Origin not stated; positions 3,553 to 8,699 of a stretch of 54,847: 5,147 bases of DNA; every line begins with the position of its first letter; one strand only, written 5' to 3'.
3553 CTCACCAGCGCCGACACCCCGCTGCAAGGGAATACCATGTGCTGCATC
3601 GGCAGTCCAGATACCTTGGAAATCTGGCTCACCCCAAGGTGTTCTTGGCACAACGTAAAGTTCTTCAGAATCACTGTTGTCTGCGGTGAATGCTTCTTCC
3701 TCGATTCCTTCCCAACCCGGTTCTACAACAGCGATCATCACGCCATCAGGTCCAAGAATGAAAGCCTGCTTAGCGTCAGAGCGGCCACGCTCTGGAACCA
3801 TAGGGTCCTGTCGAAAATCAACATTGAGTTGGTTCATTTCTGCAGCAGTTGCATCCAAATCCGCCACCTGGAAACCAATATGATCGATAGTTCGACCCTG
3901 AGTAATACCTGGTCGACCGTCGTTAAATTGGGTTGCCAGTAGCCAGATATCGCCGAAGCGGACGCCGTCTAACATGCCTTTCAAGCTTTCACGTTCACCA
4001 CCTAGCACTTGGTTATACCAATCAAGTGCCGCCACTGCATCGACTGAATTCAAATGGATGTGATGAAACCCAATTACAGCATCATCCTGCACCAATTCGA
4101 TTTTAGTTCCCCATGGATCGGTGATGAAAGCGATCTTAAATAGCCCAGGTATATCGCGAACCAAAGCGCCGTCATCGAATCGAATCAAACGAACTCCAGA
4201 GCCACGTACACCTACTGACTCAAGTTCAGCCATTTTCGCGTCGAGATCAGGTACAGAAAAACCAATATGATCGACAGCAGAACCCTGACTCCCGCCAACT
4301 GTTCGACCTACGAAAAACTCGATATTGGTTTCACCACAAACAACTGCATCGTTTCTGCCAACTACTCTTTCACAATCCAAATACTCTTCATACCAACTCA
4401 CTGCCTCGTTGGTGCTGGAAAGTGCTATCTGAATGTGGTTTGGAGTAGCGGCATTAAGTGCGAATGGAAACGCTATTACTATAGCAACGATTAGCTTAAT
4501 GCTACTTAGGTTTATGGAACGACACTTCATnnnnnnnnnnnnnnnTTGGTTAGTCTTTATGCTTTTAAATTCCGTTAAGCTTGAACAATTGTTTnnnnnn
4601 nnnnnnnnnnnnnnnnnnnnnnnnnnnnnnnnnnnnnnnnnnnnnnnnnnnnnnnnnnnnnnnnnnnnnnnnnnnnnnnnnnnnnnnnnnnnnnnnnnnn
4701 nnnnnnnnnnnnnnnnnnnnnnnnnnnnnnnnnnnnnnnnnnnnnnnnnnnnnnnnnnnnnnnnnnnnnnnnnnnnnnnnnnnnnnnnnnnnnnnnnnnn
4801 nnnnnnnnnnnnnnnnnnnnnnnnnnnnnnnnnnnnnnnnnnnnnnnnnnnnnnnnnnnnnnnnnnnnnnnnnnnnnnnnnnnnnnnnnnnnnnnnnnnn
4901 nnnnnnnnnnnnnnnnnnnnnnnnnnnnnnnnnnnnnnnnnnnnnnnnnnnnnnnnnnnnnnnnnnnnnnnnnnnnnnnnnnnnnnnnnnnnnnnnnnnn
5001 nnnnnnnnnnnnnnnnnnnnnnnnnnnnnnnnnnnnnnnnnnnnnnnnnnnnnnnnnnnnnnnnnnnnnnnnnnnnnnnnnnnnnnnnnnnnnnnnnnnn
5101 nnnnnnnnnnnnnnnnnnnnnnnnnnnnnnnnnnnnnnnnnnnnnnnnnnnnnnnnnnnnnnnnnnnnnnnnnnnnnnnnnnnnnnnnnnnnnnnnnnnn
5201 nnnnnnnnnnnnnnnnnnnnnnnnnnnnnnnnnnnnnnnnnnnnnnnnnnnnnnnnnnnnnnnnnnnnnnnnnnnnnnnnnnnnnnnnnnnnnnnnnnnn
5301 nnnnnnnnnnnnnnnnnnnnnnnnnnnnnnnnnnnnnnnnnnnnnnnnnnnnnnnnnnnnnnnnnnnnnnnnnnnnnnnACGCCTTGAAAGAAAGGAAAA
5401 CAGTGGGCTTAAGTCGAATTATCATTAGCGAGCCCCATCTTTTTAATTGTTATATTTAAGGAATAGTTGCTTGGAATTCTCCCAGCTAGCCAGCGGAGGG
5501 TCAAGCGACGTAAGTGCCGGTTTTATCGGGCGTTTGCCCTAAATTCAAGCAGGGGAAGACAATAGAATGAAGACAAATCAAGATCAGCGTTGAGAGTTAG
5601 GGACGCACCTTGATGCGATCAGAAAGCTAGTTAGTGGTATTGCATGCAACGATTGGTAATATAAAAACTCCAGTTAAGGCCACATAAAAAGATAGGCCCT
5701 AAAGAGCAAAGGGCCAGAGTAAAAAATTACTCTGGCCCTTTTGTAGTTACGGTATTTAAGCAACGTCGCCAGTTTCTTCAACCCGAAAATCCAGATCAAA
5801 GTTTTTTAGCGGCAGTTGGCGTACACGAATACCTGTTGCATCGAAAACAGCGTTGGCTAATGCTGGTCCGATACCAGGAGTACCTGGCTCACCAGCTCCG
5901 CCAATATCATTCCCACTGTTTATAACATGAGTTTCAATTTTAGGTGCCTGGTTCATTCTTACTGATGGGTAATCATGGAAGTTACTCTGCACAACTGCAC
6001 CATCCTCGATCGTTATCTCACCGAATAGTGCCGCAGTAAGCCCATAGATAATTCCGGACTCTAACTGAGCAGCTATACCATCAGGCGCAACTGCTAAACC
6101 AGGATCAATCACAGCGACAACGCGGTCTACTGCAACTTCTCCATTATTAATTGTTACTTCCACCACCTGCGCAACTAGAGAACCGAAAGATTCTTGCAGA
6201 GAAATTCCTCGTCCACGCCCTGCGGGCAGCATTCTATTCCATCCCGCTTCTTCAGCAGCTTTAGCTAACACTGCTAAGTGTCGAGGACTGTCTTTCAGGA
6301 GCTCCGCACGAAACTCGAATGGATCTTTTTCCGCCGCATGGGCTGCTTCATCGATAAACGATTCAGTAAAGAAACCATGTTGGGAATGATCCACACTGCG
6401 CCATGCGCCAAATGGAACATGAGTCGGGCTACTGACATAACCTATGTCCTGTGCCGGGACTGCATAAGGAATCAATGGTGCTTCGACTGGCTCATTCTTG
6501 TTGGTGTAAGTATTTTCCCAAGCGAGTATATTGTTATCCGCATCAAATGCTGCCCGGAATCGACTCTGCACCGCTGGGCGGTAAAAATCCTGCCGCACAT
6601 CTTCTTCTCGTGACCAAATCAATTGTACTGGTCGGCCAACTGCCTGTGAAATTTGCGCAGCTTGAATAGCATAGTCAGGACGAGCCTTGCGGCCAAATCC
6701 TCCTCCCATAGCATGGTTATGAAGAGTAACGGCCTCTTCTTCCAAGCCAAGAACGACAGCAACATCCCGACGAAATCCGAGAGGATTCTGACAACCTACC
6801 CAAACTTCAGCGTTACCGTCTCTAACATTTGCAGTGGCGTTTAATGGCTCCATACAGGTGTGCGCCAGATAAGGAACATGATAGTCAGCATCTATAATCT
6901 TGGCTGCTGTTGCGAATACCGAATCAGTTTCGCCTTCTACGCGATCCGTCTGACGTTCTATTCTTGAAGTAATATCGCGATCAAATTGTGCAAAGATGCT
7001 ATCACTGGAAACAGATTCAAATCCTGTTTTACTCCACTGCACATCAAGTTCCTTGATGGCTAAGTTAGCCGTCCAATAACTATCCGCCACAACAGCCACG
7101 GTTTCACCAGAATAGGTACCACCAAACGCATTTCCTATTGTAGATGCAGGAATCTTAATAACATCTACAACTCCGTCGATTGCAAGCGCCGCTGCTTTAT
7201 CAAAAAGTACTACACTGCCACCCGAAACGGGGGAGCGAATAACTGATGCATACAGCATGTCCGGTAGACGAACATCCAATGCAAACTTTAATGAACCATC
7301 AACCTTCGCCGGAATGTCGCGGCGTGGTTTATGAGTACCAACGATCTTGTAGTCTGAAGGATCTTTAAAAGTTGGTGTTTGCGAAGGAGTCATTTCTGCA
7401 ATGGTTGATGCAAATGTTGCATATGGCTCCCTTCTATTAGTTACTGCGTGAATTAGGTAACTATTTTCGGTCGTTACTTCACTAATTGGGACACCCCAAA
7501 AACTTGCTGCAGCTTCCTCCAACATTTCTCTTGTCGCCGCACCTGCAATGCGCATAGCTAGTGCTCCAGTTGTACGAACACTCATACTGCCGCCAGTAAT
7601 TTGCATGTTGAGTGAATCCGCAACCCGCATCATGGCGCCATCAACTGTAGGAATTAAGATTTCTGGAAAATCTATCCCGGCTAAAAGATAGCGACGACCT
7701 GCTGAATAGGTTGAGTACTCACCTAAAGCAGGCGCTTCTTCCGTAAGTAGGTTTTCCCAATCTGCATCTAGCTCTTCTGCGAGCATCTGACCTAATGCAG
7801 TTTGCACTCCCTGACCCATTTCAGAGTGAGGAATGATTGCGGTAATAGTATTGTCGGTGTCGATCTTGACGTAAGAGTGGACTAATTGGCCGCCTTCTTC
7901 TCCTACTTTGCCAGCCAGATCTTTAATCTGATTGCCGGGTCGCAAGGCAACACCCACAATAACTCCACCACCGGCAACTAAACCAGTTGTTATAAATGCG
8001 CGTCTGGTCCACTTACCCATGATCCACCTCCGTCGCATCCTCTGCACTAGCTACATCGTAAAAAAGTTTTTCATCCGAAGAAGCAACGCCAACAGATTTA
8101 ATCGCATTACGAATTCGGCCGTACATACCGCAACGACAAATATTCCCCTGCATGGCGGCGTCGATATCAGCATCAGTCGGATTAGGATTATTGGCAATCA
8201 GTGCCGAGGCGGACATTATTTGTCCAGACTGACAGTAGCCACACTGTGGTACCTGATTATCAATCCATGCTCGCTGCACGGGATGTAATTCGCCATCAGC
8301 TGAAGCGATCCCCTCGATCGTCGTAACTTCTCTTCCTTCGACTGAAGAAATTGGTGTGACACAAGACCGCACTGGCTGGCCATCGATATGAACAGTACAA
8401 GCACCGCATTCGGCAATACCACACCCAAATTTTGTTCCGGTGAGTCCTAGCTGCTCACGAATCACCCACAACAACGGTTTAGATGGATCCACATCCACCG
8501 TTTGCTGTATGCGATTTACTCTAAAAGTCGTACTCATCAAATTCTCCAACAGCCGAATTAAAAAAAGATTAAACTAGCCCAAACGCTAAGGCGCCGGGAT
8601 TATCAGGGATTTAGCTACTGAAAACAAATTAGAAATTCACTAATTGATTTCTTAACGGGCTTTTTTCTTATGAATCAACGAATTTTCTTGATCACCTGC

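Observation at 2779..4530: Fusion of the unknown family domain to tandem VOC (glyoxalase/extradiol-dioxygenase-type) modules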

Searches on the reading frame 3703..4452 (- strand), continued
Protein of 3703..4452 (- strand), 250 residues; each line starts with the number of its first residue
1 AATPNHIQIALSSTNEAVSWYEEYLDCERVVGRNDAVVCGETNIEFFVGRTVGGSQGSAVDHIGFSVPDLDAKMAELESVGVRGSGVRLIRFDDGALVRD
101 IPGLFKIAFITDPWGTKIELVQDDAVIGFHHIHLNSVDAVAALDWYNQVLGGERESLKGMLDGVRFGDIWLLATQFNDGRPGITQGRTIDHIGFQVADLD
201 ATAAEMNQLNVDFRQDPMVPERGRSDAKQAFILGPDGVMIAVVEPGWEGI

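Call 97: find_encoding_contigs(protein=P0484, flank=5000, max_places=1)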
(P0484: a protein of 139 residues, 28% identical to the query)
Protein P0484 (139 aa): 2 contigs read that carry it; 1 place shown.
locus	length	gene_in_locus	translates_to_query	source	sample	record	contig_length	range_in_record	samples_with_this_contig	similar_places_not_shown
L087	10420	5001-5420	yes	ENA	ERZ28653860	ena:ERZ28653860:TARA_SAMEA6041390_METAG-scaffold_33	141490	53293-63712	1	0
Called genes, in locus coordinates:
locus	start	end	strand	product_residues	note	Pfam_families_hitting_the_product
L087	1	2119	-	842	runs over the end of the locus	PF07635:PSCyt1, PF07583:PSCyt2, PF07587:PSD1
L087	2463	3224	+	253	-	-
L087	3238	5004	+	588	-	PF00903:Glyoxalase (weak), PF13669:Glyoxalase_4 (faint), PF00903:Glyoxalase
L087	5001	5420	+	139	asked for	PF19649:DUF6152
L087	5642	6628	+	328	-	-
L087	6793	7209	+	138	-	-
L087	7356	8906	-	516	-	PF01609:DDE_Tnp_1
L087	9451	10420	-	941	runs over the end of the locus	PF08471:Ribonuc_red_2_N, PF02867:Ribonuc_red_lgC, PF12637:TSCPD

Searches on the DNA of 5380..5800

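Call 78: search_rna_families(source=window, start=5380, end=5800, threshold=evalue, max_evalue=1)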
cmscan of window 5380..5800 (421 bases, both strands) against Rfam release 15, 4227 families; matches with E-value up to 1: 3.
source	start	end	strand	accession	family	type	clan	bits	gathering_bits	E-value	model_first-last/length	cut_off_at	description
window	5689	5765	-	RF02537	TarA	Gene; sRNA;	-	20.4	80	0.39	1-99/99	no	Vibrio ToxT activated RNA TarA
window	5631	5746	+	RF02055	STnc380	Gene; sRNA;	-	17.4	60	0.53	1-108/108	no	Enterobacterial sRNA STnc380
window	5697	5752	+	RF00893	MIR854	Gene; miRNA;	-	13.4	50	0.44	1-221/221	no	MIR854 microRNA precursor family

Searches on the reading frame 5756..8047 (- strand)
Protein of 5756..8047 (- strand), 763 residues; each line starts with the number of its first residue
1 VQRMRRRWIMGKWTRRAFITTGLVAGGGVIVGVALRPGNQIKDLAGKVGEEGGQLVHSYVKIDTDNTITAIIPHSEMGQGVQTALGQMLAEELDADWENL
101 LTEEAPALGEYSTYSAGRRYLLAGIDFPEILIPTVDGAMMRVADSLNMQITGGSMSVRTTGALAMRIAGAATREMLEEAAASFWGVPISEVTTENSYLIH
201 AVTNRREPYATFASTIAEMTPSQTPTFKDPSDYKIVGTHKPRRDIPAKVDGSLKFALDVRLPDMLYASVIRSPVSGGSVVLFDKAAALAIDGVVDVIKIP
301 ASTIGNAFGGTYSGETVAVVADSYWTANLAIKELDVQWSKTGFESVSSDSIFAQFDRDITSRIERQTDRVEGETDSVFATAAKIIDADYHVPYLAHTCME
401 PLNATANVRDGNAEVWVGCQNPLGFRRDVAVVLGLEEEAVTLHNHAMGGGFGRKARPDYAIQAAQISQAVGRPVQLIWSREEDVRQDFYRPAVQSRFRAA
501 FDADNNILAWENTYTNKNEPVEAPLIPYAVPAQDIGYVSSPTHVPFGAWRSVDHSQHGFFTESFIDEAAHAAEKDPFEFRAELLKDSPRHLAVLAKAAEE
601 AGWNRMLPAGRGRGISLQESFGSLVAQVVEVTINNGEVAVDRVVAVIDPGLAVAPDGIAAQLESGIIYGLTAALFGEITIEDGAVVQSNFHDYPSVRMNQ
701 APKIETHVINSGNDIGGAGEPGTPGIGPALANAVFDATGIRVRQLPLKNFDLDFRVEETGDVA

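Call 7: search_protein_families(library=pfam, proteins=[window:5756-8047:-], max_evalue=0.001)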
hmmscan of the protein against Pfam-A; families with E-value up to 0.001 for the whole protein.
window:5756-8047:- (763 aa): 3 families
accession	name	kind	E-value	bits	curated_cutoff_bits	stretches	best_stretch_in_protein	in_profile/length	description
PF02738.23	MoCoBD_1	-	5e-36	124.5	27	1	370-581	14-241/244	Molybdopterin cofactor-binding domain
PF20256.3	MoCoBD_2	-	1.5e-19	71.1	27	2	625-702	205-283/283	Molybdopterin cofactor-binding domain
PF01315.27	Ald_Xan_dh_C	-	1.2e-06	29.3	31.3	1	251-309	2-60/110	Aldehyde oxidase and xanthine dehydrogenase, a/b hammerhead domain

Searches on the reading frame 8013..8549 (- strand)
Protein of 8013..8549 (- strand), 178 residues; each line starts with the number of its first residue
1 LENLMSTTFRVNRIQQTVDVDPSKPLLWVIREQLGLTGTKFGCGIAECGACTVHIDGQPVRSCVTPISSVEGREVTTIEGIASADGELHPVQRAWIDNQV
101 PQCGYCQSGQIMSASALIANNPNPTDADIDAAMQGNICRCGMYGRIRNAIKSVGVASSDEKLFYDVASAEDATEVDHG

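Call 7: search_protein_families(library=pfam, proteins=[window:8013-8549:-], max_evalue=0.001)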
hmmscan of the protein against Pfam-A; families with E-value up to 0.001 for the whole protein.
window:8013-8549:- (178 aa): 4 families
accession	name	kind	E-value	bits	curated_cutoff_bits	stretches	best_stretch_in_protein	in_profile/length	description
PF01799.25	Fer2_2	-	1.2e-31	109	30.3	1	77-151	1-75/75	[2Fe-2S] binding domain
PF00111.32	Fer2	-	1.2e-07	32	21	1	10-63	2-55/77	2Fe-2S iron-sulfur cluster binding domain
PF13085.11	Fer2_3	-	5.7e-06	26.7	27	1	41-79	50-87/107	2Fe-2S iron-sulfur cluster binding domain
PF13510.11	Fer2_4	-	0.00018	22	22.8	1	42-77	45-79/82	2Fe-2S iron-sulfur cluster binding domain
